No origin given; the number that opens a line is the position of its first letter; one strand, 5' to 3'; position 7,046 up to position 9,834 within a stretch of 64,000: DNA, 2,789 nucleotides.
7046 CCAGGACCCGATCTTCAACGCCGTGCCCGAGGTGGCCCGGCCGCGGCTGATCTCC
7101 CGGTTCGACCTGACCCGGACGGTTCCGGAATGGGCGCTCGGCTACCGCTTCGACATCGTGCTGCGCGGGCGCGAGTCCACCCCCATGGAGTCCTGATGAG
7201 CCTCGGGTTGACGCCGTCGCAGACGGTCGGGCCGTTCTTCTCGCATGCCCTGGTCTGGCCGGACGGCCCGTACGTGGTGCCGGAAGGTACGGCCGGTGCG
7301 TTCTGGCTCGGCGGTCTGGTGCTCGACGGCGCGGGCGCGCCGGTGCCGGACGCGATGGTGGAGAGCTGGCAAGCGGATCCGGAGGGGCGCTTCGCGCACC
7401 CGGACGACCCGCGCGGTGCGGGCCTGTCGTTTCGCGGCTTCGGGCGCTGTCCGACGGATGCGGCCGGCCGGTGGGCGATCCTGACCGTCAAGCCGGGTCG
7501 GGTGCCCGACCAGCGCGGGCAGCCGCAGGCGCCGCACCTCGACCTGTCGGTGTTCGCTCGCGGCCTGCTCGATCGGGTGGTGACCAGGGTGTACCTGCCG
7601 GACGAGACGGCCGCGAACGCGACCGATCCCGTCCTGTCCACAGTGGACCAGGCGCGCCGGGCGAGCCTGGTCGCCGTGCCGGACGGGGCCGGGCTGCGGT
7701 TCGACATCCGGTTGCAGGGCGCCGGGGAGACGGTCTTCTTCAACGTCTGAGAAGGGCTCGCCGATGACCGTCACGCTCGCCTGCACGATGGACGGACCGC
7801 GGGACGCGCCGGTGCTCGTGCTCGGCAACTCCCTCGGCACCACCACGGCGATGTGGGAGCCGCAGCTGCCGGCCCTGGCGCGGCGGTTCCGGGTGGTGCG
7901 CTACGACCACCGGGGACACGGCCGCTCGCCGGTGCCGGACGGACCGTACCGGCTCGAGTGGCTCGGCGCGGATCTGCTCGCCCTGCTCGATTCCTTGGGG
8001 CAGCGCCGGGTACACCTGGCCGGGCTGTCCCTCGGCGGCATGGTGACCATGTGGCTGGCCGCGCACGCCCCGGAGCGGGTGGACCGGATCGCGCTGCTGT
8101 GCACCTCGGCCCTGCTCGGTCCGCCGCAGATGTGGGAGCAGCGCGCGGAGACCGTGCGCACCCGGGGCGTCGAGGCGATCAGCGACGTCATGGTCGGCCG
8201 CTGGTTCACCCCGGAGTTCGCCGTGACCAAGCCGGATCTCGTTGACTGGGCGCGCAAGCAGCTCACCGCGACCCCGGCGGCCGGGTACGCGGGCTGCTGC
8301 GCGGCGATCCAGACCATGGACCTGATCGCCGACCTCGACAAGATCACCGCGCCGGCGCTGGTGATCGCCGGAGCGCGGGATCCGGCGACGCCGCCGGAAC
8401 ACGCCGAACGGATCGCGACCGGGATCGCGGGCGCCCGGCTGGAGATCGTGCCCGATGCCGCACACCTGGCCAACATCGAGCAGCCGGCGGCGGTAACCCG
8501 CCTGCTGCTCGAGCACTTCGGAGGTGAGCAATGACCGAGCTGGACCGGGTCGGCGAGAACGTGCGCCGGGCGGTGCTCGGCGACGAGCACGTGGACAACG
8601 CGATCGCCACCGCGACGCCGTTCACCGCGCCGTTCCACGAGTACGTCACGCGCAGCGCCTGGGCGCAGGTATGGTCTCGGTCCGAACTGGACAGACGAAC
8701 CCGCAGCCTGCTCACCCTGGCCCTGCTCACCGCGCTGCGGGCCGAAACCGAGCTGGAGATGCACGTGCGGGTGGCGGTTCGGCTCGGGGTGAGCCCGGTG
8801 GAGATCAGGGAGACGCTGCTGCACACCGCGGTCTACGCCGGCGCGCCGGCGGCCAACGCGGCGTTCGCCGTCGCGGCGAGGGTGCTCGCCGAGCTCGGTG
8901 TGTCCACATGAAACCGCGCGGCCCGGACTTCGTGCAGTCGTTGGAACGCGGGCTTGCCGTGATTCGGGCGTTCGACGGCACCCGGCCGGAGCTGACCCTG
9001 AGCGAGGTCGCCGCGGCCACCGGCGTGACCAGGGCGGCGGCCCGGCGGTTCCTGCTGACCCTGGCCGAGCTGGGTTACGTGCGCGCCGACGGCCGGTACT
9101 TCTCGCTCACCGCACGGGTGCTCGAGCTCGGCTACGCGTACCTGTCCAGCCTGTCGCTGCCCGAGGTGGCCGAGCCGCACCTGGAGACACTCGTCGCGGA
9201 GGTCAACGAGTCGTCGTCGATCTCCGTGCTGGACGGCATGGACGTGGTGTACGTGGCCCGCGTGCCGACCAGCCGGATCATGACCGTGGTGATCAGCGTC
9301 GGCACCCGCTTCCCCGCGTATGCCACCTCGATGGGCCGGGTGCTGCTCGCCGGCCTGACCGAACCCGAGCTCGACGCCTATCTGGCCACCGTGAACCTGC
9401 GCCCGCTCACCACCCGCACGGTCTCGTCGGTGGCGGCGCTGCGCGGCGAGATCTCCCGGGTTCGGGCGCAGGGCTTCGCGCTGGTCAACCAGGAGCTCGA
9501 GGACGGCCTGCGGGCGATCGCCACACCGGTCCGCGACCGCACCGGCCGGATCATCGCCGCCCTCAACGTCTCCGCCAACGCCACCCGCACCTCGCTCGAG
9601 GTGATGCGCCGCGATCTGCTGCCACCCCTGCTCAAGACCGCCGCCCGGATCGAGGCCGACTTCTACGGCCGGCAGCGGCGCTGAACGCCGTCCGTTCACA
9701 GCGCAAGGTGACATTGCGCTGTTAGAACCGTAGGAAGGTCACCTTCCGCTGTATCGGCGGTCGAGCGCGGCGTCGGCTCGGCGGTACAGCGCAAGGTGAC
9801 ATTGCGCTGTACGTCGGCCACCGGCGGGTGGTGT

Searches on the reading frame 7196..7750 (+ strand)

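Call 8: search_protein_families(library=ncbifam, proteins=[window:7196-7750:+])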
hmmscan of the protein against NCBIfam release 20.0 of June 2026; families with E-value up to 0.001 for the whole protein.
window:7196-7750:+ (184 aa): 3 families
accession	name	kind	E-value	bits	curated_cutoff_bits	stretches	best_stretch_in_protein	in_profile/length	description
TIGR02423.1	protocat_alph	equivalog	5.8e-61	205.7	126.25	1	6-184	1-193/193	protocatechuate 3,4-dioxygenase subunit alpha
TIGR02422.1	protocat_beta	equivalog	4.6e-25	88.6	296.4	1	36-181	61-218/220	protocatechuate 3,4-dioxygenase subunit beta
TIGR02439.1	catechol_proteo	equivalog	1.3e-06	27.7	392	1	31-100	124-190/285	catechol 1,2-dioxygenase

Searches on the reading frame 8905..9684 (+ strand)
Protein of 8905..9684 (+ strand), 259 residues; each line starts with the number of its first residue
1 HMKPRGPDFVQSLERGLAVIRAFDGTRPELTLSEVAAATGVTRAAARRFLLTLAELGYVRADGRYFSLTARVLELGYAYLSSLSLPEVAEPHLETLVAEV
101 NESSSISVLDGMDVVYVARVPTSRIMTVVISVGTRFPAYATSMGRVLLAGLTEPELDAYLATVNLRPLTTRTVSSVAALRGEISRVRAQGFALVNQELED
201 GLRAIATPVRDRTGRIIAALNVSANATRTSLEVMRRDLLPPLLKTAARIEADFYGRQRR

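Call 7: search_protein_families(library=ncbifam, proteins=[window:8905-9684:+])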
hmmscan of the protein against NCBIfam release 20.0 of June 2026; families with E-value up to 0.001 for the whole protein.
window:8905-9684:+ (259 aa): 8 families
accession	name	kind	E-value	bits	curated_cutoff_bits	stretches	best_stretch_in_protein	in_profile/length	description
TIGR02431.1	pcaR_pcaU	subfamily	8.5e-101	336.4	284.75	1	7-252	2-247/248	beta-ketoadipate pathway transcriptional regulators, PcaR/PcaU/PobR family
NF045644.1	TransRegBhcR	equivalog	4.6e-41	140.9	350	1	9-235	21-248/267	HTH-type transcriptional regulator BhcR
NF011671.1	PRK15090.1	equivalog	3.7e-39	134.5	275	1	7-248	7-247/256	DNA-binding transcriptional regulator KdgR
NF008601.2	PRK11569.1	equivalog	2e-28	99.3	380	1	10-233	26-253/276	glyoxylate bypass operon transcriptional repressor IclR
NF007341.0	PRK09834.1-3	equivalog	6.3e-21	74.7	269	1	10-253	7-258/274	DNA-binding transcriptional regulator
NF007548.0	PRK10163.1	equivalog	1.8e-20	73.2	406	1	10-229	21-242/271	HTH-type transcriptional repressor AllR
NF007342.0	PRK09834.1-4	equivalog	2.3e-15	56.3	251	1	9-252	10-255/263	DNA-binding transcriptional regulator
NF007339.0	PRK09834.1-1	equivalog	2.9e-10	39.9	299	1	3-210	13-224/271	DNA-binding transcriptional regulator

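Call 22: find_related_loci(query=window:8905-9684:+, collection=genome_contigs, flank=10000)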
Query window:8905-9684:+ (259 aa) in genome_contigs; peptide patterns used: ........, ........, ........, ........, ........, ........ (x = any residue, [..] = any of these).
600 stretches matched a pattern (row limit reached: there are more); 572 encode a relative of the query (tblastn E <= 1e-3); the best 80 are kept; 80 distinct loci.
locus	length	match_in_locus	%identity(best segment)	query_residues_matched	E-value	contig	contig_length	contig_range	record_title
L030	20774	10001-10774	88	2-259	3e-144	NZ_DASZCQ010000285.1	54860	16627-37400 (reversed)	MAG: Actinophytocola sp. isolate SMAG_U6446 k141_82078, whole genome shotgun sequence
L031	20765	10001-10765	86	5-259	6e-140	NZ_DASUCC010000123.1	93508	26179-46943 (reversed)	MAG: Actinophytocola sp. isolate SMAG_U2539 k141_735174, whole genome shotgun sequence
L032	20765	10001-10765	83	5-259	1e-136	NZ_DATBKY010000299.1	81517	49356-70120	MAG: Actinophytocola sp. isolate SMAG_U3958 k141_1409013, whole genome shotgun sequence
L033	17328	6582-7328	82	5-253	8e-132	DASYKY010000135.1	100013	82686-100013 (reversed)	MAG TPA_asm: Actinophytocola sp. isolate SMAG_U4334 k141_1070378, whole genome shotgun sequence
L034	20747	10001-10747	82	5-253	3e-127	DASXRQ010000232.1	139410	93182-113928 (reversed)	MAG TPA_asm: Micromonosporaceae bacterium isolate SMAG_U4644 k141_914688, whole genome shotgun sequence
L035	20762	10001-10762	80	3-256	1e-125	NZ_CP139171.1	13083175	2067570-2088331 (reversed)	Dactylosporangium sp. AC04546 chromosome, complete genome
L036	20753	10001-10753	79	5-255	6e-125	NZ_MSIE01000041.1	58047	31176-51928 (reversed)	Actinophytocola xanthii strain 11-183 contig41, whole genome shotgun sequence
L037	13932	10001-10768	78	5-259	6e-125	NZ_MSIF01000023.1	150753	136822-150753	Actinophytocola xinjiangensis strain CGMCC 4.4663 contig23, whole genome shotgun sequence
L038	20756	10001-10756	79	5-256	4e-124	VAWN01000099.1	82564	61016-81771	MAG: Actinobacteria bacterium isolate AC_7 14_1009_16_30cm_scaffold_1475_e:25405, whole genome shotgun sequence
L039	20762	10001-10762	81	5-258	2e-122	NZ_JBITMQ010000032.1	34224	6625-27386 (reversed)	Actinophytocola sp. NPDC049390 NPDC049390_149_B2.ctg-0032, whole genome shotgun sequence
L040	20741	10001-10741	77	7-253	7e-122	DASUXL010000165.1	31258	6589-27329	MAG TPA_asm: Candidatus Limnocylindrales bacterium isolate SMAG_U1868 k141_89250, whole genome shotgun sequence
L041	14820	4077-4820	79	5-253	2e-121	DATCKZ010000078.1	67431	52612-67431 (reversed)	MAG TPA_asm: Natronosporangium sp. isolate SMAG_U7109 k141_398892, whole genome shotgun sequence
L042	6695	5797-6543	77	5-253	3e-121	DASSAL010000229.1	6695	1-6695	MAG TPA_asm: Actinoplanes sp. isolate SMAG_U16082 k141_1325699, whole genome shotgun sequence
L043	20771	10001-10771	76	3-259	7e-121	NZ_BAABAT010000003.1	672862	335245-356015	Dactylosporangium darangshiense strain JCM 17441 sequence003, whole genome shotgun sequence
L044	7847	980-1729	77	4-253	2e-120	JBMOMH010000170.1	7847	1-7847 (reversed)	MAG: Actinomycetota bacterium isolate Betzabe_MAG045 MAG045_170, whole genome shotgun sequence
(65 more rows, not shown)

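Call 31: search_solved_structures(query=window:8905-9684:+, max_evalue=1e-20)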
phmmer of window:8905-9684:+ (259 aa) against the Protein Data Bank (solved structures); distinct sequences matched with E-value up to 1e-20: 6.
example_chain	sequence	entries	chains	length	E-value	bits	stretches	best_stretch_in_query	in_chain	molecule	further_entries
2ia2_A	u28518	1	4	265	1.1e-88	300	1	6-253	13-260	Putative Transcriptional Regulator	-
5w1e_A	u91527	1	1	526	1.7e-75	256.9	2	5-149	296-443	Putative transcriptional regulator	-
8eju_A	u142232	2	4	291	1e-60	208.5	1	6-246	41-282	Transcription regulatory protein (Pca regulon)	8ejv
2g7u_A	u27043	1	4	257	3.6e-60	206.7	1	7-253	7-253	transcriptional regulator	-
9e6a_A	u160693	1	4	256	5.2e-48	166.9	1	8-247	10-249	Transcriptional regulator, IclR family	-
1mkm_A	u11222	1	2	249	2e-25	93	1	26-232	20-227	IclR transcriptional regulator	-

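Call 39: search_solved_structures(query=window:8905-9684:+, max_evalue=1e-50, show_alignments=3)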
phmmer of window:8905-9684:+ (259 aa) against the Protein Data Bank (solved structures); distinct sequences matched with E-value up to 1e-50: 4.
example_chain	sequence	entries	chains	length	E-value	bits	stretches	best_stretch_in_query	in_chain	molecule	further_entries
2ia2_A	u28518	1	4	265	1.1e-88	300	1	6-253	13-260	Putative Transcriptional Regulator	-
5w1e_A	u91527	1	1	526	1.7e-75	256.9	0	5-149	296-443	Putative transcriptional regulator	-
8eju_A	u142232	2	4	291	1e-60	208.5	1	6-246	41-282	Transcription regulatory protein (Pca regulon)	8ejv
2g7u_A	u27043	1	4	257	3.6e-60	206.7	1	7-253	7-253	transcriptional regulator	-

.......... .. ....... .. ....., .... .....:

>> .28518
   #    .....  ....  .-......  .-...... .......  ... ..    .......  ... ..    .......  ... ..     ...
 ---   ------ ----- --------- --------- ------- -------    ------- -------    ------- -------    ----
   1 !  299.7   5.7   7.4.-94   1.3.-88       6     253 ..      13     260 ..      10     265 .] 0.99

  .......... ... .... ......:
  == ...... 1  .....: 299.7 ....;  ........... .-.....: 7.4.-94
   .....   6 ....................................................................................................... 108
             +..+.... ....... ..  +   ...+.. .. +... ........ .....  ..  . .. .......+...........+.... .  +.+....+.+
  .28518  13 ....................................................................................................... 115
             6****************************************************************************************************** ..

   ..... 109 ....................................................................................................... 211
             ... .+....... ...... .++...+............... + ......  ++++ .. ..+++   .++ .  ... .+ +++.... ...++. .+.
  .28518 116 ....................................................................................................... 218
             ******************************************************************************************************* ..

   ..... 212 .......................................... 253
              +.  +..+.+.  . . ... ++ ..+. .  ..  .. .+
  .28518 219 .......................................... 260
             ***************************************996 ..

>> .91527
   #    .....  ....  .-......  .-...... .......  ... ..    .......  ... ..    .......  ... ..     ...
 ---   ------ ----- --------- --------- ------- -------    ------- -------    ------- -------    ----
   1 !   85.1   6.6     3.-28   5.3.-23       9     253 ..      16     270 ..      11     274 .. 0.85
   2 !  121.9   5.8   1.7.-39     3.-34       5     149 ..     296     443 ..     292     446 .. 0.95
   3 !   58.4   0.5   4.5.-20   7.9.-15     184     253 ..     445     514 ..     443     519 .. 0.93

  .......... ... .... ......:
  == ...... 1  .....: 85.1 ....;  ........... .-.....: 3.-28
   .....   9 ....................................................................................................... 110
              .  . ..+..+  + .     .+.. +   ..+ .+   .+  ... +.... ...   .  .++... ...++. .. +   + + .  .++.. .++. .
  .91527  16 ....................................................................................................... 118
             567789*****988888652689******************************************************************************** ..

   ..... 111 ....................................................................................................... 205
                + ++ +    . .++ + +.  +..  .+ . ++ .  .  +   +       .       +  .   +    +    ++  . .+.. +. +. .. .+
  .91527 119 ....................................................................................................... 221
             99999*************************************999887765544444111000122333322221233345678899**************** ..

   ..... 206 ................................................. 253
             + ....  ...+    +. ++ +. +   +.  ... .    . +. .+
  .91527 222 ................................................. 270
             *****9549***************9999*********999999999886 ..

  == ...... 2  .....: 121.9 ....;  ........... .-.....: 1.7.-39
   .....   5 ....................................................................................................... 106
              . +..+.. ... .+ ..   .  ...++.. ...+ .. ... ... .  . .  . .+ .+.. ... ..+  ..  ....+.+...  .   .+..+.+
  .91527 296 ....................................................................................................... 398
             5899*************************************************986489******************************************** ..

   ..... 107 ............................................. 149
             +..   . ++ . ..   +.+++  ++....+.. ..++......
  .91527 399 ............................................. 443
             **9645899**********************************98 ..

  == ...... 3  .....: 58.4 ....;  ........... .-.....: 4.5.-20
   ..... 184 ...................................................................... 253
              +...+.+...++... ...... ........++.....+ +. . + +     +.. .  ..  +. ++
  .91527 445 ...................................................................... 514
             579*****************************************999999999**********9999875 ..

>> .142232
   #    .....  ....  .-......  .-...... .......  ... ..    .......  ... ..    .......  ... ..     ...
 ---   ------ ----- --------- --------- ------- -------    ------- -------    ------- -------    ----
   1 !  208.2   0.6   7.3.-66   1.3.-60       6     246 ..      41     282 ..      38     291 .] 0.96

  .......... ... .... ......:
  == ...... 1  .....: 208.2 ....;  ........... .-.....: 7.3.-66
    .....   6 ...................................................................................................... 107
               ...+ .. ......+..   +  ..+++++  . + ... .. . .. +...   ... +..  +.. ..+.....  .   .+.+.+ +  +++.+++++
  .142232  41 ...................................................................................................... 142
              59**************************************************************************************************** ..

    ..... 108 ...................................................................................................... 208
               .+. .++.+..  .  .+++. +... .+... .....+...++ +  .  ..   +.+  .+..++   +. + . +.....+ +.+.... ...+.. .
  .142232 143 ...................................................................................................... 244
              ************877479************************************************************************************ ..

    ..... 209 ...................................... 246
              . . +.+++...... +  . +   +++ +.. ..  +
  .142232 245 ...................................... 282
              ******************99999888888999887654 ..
